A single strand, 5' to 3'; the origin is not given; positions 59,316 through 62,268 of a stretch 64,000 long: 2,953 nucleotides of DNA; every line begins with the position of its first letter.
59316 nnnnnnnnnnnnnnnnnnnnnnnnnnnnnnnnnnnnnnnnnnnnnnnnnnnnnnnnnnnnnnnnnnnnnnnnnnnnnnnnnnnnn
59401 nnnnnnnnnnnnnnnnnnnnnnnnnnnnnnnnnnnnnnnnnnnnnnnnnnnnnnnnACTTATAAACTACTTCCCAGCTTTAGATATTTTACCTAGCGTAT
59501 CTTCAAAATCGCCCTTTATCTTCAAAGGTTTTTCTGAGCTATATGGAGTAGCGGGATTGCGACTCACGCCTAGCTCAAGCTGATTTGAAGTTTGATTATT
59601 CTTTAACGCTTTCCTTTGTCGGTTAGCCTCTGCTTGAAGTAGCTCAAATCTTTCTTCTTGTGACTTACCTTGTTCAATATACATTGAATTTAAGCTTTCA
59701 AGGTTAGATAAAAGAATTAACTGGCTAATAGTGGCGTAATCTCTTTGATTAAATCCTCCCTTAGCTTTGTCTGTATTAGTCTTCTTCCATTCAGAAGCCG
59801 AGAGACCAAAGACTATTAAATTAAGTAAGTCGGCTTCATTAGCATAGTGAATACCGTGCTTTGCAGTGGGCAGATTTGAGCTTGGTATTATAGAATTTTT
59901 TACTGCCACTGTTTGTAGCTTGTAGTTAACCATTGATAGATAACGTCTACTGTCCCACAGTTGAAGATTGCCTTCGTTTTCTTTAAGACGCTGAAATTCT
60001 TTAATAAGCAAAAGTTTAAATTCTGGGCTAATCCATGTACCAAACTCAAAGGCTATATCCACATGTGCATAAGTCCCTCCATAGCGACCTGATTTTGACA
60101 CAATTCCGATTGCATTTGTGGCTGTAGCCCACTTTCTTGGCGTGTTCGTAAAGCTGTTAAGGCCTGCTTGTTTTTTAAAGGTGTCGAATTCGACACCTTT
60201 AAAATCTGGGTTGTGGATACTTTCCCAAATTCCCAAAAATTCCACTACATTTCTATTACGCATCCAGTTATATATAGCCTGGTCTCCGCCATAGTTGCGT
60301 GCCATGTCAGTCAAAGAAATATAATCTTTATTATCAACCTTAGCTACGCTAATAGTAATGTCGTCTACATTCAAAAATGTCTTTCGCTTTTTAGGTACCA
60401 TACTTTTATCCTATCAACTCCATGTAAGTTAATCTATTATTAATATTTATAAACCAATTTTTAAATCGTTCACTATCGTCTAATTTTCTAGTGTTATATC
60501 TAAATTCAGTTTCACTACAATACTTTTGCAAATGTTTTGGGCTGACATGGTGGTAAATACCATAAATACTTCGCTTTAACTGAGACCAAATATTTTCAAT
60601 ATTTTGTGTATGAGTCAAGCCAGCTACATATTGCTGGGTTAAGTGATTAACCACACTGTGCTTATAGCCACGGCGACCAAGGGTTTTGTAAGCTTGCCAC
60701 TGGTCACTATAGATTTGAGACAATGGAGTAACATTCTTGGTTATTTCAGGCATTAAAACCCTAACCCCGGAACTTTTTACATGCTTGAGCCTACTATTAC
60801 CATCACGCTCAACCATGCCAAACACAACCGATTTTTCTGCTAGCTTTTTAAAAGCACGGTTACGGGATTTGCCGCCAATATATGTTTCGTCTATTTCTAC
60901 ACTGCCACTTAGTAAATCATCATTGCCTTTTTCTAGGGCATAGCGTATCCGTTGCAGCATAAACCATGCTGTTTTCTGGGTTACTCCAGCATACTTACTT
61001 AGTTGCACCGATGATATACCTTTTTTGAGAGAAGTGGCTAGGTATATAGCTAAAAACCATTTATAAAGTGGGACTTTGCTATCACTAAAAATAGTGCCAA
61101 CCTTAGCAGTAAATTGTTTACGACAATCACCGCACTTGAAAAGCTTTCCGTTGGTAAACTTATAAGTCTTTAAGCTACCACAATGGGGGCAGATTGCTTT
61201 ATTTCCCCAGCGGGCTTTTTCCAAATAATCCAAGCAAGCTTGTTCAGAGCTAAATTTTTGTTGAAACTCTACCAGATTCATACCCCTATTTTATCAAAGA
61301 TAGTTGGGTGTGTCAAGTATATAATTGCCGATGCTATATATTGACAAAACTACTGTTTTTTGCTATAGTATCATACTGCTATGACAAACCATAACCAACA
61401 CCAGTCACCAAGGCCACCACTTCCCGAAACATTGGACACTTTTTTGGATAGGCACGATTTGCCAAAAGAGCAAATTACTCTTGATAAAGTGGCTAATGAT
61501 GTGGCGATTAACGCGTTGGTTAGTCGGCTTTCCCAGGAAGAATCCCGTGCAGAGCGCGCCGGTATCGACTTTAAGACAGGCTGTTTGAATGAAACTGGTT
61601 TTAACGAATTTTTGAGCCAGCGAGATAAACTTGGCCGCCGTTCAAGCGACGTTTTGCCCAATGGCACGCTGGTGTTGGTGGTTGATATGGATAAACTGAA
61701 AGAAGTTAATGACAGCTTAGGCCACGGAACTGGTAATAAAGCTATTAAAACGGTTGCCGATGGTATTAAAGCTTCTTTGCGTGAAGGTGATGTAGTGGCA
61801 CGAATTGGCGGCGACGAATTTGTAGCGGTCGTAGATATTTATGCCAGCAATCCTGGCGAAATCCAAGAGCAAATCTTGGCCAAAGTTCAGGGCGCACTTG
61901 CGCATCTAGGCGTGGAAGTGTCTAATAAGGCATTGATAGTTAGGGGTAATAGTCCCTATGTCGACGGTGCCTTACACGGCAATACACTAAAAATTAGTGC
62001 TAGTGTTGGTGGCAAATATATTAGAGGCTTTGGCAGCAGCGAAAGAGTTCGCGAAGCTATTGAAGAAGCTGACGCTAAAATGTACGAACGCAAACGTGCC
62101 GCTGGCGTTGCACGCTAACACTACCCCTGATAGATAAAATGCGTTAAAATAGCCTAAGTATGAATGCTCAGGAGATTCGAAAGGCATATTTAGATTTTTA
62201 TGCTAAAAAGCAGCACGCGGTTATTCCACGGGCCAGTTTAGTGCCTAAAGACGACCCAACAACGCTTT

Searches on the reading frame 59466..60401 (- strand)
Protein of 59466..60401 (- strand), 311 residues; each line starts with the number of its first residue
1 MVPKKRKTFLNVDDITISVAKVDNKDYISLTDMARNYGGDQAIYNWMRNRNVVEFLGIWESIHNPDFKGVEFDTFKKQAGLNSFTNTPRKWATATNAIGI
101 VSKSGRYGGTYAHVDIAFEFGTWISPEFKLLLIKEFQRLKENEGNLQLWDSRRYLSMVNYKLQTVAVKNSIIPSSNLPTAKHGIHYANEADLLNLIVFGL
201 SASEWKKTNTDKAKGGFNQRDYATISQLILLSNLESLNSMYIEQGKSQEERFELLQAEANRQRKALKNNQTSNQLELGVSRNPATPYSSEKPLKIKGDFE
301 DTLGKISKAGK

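Call 7: search_protein_families(library=pfam, proteins=[window:59466-60401:-], max_evalue=0.1)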
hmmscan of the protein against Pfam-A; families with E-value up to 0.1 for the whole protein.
window:59466-60401:- (311 aa): 1 family
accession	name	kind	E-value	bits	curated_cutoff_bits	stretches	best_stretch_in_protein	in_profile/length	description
PF04383.19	KilA-N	-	4.6e-22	78.3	23.8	1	12-141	3-106/107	KilA-N domain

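Call 38: search_protein_families(library=phrogs, proteins=[window:59466-60401:-], max_evalue=0.01)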
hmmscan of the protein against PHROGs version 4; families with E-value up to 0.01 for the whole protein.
window:59466-60401:- (311 aa): 4 families
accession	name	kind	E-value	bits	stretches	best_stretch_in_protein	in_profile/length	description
phrog_2657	-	transcription regulation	5.4e-54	184.1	1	11-273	7-237/243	transcriptional regulator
phrog_32500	-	unknown function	1.5e-16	61.1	1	12-76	8-73/76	-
phrog_129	-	transcription regulation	7e-16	59.9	1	10-143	6-112/273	transcriptional regulator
phrog_2812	-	unknown function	2.7e-10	41.2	1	68-143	60-108/288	-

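Call 39: search_protein_families(library=padloc, proteins=[window:59466-60401:-], max_evalue=0.01)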
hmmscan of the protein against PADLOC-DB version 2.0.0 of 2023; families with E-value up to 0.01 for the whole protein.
window:59466-60401:- (311 aa): 1 family
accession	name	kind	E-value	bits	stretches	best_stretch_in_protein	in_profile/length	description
PDLC04962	PDC-S22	-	8.1e-111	367.6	1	8-276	5-274/281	-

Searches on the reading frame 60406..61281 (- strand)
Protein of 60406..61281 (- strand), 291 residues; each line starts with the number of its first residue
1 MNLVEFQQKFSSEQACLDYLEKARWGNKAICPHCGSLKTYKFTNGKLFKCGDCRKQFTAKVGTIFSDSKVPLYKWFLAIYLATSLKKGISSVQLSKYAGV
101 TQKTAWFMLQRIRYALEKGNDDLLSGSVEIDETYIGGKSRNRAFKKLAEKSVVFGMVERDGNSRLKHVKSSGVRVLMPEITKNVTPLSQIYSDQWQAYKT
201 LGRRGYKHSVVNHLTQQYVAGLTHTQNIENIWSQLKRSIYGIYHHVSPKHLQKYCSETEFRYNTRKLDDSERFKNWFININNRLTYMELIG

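Call 36: search_protein_families(library=pfam, proteins=[window:60406-61281:-], max_evalue=0.00001)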
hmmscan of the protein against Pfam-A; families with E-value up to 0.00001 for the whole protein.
window:60406-61281:- (291 aa): 2 families
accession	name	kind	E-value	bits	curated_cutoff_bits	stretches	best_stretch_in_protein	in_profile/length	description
PF12762.13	DDE_Tnp_IS1595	-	4.7e-40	137.5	27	1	124-263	2-153/153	ISXO2-like transposase domain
PF12760.12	Zn_ribbon_IS1595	-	1.2e-16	60.8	25.4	1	12-56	2-46/46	Transposase zinc-ribbon domain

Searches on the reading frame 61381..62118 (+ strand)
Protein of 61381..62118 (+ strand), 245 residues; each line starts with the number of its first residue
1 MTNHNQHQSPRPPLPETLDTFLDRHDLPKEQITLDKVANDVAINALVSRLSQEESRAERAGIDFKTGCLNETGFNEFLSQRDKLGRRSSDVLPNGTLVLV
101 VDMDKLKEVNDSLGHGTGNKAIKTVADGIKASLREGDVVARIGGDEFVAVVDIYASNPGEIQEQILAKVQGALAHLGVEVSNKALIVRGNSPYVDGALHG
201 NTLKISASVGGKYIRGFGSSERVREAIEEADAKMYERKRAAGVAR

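Call 36: search_protein_families(library=pfam, proteins=[window:61381-62118:+], max_evalue=0.00001)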
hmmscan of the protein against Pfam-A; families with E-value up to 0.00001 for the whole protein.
window:61381-62118:+ (245 aa): 1 family
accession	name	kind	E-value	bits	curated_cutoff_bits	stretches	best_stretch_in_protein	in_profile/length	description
PF00990.26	GGDEF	-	7e-23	81.6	23.8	1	62-171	3-109/161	Diguanylate cyclase, GGDEF domain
